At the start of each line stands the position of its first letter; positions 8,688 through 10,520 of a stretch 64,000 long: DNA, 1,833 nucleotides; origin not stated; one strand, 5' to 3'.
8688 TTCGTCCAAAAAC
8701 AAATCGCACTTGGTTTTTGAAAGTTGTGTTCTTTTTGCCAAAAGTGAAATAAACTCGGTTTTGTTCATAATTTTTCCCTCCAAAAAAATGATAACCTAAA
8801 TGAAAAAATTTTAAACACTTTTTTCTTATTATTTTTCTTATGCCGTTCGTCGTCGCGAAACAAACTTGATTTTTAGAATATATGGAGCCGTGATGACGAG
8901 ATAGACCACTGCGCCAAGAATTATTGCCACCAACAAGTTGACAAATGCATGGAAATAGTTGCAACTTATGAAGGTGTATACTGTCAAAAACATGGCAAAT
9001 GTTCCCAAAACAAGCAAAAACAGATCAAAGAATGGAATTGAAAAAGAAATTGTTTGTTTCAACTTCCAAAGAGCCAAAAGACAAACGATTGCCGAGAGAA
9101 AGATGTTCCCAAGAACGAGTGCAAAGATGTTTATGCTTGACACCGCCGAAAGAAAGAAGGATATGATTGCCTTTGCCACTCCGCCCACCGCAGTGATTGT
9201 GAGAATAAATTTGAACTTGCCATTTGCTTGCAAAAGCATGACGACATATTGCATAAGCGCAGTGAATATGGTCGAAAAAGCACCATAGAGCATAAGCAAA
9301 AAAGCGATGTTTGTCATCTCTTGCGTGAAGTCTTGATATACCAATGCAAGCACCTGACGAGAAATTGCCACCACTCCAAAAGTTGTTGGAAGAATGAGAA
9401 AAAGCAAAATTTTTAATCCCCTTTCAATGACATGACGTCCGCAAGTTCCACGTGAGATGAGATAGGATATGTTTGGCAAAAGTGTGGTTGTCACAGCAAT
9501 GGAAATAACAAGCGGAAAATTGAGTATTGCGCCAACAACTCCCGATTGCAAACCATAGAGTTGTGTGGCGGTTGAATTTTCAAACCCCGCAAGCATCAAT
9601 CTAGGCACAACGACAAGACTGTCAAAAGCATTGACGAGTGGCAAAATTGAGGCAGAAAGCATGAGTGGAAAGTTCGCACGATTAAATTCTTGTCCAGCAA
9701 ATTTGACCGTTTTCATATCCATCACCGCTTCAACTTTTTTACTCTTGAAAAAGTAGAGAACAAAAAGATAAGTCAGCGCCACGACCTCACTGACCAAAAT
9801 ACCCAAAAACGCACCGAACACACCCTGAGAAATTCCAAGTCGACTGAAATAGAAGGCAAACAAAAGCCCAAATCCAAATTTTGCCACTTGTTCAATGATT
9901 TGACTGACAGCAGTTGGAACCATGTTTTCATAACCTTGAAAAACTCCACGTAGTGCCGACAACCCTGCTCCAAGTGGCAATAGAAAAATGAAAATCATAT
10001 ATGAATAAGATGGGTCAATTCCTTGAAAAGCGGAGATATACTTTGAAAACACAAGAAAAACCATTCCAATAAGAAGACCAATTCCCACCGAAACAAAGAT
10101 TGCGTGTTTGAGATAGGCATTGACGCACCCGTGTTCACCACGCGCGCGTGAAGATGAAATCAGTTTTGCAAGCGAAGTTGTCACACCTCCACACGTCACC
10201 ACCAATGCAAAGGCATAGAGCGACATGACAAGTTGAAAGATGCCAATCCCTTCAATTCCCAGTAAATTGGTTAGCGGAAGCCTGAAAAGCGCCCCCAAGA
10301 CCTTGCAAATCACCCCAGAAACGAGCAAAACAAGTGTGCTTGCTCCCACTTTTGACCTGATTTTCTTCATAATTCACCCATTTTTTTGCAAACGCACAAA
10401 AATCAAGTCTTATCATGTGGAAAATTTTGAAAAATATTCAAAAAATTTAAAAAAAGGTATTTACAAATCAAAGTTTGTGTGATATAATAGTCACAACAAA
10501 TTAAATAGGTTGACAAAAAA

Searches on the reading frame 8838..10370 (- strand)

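Call 77: search_protein_families(library=pfam, proteins=[window:8838-10370:-], max_evalue=0.001)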
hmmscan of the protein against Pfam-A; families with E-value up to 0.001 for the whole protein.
window:8838-10370:- (510 aa): 2 families
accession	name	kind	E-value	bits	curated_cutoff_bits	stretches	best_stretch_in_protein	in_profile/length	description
PF01943.22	Polysacc_synt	-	3.1e-23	83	28.2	1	9-302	2-271/274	Polysaccharide biosynthesis protein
PF03023.19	MurJ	-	1.7e-05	24.1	27.4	1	138-477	115-441/451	Lipid II flippase MurJ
